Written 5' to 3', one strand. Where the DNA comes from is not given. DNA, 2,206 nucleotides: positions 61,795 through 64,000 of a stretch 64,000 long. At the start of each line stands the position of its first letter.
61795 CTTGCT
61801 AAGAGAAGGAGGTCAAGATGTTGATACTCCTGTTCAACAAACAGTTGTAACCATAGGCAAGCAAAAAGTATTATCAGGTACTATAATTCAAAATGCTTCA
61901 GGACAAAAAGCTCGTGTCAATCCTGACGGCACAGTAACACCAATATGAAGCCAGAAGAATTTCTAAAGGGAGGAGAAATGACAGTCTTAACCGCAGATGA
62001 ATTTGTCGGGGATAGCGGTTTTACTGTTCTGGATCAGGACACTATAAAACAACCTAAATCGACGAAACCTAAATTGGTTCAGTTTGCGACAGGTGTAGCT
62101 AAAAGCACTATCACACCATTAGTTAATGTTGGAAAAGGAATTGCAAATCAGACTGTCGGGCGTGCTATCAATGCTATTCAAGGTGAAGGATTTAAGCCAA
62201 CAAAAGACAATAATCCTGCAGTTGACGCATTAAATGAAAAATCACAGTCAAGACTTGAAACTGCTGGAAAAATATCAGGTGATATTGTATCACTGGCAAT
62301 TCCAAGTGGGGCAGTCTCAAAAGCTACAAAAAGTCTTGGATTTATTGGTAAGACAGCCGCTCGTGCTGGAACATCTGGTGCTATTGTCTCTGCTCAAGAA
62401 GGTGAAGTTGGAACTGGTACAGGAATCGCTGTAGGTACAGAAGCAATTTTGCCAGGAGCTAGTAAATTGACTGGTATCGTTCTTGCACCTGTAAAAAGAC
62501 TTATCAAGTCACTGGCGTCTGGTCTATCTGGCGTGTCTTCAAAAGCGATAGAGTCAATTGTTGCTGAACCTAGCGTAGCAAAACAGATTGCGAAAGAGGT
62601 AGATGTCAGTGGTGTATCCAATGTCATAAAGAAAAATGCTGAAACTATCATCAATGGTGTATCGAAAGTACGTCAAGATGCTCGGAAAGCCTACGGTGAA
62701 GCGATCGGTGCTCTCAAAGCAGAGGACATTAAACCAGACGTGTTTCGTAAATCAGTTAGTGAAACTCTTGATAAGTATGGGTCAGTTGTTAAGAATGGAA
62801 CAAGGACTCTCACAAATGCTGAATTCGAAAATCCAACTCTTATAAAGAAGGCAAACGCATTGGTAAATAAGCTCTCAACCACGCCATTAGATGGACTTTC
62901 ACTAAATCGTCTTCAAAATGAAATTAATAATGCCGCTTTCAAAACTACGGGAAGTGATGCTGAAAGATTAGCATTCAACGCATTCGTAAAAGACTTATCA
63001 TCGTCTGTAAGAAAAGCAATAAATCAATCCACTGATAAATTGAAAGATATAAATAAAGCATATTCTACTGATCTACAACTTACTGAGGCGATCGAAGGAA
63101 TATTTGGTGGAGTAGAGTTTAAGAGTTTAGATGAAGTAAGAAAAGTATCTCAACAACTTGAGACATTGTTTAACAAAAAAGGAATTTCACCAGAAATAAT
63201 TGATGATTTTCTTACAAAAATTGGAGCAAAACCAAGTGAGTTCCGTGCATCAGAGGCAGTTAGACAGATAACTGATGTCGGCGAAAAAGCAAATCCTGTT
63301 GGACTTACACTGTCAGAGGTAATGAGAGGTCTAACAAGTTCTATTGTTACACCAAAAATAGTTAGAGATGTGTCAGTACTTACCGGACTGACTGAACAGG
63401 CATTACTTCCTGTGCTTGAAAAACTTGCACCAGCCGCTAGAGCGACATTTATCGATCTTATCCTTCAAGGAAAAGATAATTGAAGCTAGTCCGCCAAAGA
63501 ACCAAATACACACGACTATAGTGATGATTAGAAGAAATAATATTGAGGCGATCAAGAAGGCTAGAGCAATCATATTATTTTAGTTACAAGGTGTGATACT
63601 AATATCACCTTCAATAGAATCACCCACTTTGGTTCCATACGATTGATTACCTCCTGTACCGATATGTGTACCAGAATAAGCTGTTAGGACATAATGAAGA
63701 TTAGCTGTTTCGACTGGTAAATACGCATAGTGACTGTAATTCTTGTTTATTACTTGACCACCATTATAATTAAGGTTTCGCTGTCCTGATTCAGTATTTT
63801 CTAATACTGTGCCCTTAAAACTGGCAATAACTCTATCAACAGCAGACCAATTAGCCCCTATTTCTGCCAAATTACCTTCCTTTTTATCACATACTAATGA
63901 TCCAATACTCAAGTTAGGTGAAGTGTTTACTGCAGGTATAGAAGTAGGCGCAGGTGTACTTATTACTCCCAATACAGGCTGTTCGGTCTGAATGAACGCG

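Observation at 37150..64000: ~27-kb lambdoid-style phage region adjacent to core genes, with no integrase or tRNA att site in the window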

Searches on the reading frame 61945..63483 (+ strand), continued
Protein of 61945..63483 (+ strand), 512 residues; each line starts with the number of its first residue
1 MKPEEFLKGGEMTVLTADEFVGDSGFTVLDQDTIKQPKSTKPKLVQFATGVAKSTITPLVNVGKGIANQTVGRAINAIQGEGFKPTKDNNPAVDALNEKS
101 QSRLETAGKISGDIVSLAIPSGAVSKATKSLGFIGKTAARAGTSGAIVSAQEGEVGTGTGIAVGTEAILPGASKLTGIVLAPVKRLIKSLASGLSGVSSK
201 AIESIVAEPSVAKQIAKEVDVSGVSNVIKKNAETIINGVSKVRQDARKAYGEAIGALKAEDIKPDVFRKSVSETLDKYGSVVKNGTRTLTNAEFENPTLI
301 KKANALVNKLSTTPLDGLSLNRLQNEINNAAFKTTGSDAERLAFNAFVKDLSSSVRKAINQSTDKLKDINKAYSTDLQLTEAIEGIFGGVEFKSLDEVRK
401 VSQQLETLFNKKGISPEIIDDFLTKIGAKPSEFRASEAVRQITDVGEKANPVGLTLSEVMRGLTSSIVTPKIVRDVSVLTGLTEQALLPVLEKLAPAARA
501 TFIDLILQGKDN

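Call 73: find_encoding_contigs(protein=P0179, flank=10000, max_places=4)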
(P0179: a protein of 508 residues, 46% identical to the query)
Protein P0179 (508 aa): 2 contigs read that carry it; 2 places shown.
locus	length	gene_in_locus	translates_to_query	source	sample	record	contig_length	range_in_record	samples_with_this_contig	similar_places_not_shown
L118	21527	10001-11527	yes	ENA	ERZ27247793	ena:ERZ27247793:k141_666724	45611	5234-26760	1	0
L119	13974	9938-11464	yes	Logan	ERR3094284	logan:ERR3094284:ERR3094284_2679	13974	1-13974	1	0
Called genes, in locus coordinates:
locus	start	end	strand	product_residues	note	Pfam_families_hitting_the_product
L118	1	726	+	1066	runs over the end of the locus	-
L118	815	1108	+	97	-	-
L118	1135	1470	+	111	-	-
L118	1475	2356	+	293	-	-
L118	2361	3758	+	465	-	-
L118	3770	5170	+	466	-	-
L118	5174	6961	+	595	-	-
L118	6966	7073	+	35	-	-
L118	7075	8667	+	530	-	PF01471:PG_binding_1, PF09374:PG_binding_3 (faint)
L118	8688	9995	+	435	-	-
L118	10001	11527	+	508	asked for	-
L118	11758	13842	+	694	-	-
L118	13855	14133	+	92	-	-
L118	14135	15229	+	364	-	-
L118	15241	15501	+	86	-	-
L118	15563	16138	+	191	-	PF01510:Amidase_2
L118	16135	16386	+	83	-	-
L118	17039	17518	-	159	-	-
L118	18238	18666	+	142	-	-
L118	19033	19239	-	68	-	-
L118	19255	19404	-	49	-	-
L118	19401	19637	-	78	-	-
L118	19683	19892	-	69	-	-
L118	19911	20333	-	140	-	-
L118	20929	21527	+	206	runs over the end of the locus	PF04545:Sigma70_r4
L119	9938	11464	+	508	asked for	-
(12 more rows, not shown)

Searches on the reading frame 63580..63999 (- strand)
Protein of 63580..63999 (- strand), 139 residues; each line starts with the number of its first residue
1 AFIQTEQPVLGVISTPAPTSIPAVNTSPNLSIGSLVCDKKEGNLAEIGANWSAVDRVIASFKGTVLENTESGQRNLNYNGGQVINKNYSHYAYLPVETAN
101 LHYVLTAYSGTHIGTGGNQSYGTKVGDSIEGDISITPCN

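Call 7: search_protein_families(library=pfam, proteins=[window:63580-63972:-], max_evalue=0.01)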
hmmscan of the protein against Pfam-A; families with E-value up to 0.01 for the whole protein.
window:63580-63972:- (130 aa): 0 families

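Call 10: search_protein_families(library=phrogs, proteins=[window:63580-63972:-], max_evalue=0.001)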
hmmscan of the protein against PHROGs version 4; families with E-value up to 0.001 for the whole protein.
window:63580-63972:- (130 aa): 0 families

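Call 35: find_homologous_proteins(query=window:63580-63999:-, max_evalue=0.001)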
Query window:63580-63999:-: 50 candidates shared short words with the query, none scored E <= 0.001.
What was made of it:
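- Tried and rejected: A word-index homolog search with the terminal fragment found nothing (call 35).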

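Call 85: search_protein_representatives(protein=window:63580-63999:-)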
Query: 139 residues. Proteins with E-value up to 0.001 (for the whole library): 2; up to 1e-10: 2; up to 1e-30: 1. The best 2 are listed.
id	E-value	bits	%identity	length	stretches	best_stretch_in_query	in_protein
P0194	5.4e-86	302.0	100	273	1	1-139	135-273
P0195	2.8e-11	60.1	37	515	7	62-133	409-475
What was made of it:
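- The reverse-strand gene at the window end is an orphan accessory-type gene, not a conserved host gene (calls 35, 85).
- Tried and rejected: The full HMMER search recovered only the 273-aa parent protein (call 85).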

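Call 89: search_protein_families(library=pfam, alignment_id=A4, max_evalue=0.0001)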
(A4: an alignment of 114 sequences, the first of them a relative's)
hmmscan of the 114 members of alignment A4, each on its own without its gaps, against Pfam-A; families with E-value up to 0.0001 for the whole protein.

A. member 1, P0194 (273 aa): 1 family
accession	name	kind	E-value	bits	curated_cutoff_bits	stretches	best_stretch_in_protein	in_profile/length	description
PF01471.23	PG_binding_1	-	3.7e-12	46.7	23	1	31-88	1-57/57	Putative peptidoglycan binding domain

B. families by the number of members that match (of 114 scanned): 43 families (the first 25 are shown)
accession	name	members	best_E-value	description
PF13392.12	HNH_3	4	3.3e-11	HNH endonuclease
PF13385.13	Laminin_G_3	3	5.2e-24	Concanavalin A-like lectin/glucanases superfamily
PF00145.23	DNA_methylase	2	2.4e-88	C-5 cytosine-specific DNA methylase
PF03796.21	DnaB_C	2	5.6e-29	DnaB-like helicase C terminal domain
PF19263.5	DUF5906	2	1.1e-18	Family of unknown function (DUF5906)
PF01471.23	PG_binding_1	2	5.8e-14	Putative peptidoglycan binding domain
PF06745.19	ATPase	2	1.6e-09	KaiC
PF13481.12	AAA_25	2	1.5e-05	AAA domain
PF05272.17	VapE-like_dom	1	6.7e-64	Virulence-associated protein E-like domain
PF01555.25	N6_N4_Mtase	1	7.8e-39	DNA methylase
PF00154.27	RecA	1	1.6e-37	recA bacterial DNA recombination protein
PF11922.13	DUF3440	1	1.9e-37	Domain of unknown function (DUF3440)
PF05063.20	MT-A70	1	4.4e-27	MT-A70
PF09588.16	YqaJ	1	4.7e-25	YqaJ-like viral recombinase domain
PF04492.19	Phage_rep_O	1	2.1e-23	Bacteriophage replication protein O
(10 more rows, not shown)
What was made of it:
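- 63580..64000 (-): C-terminal 139 aa of a 273-aa protein (P0194), apparently secreted. It has an N-terminal PG_binding_1 domain beyond the window and an orphan C-terminal domain. PG_binding_1 3.7e-12 (call 89).
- Weak singleton hits could be hidden in the unlisted 18 (call 89).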

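Call 95: predict_structure(protein=P0194)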
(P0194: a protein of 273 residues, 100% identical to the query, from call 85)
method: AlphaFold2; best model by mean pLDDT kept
length: 273 residues; sequences in the alignment: 1
mean_pLDDT: 40.1   pTM: 0.31
mean pLDDT of the five models: 40.1, 29.8, 27.6, 27.5, 24.6
residues with pLDDT >= 90: 0; 70-90: 0; 50-70: 46; < 50: 227
segments of 3 or more residues with pLDDT < 50: 1-175, 182-189, 196-226, 247-253
pLDDT, mean of each block of 10 residues (from residue 1): 39 38 31 24 29 34 40 37 37 36 37 37 37 31 23 34 46 49 46 47 38 41 45 58 49 54 62 50
secondary structure, 60 per line:
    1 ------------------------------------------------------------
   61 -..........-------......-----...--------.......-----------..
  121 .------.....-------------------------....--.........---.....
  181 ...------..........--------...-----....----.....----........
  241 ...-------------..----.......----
elements in order: H62-71 E79-84 E90-92 E101-107 E119-121 E128-132 E158-161 E164-172 E176-183 E190-199 E208-210 E216-219 E224-228 E233-243 E263-269
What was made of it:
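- Tried and rejected: The single-sequence model was useless (pLDDT 40, call 95), so no fold search was run.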

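Call 99: find_related_loci(query=P0194, collection=viral_contigs, flank=10000)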
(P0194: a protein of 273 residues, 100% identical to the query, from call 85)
Query P0194 (273 aa) in viral_contigs; peptide patterns used: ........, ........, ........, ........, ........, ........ (x = any residue, [..] = any of these).
5 stretches matched a pattern, but none encodes a relative of the query by tblastn (E <= 1e-3).
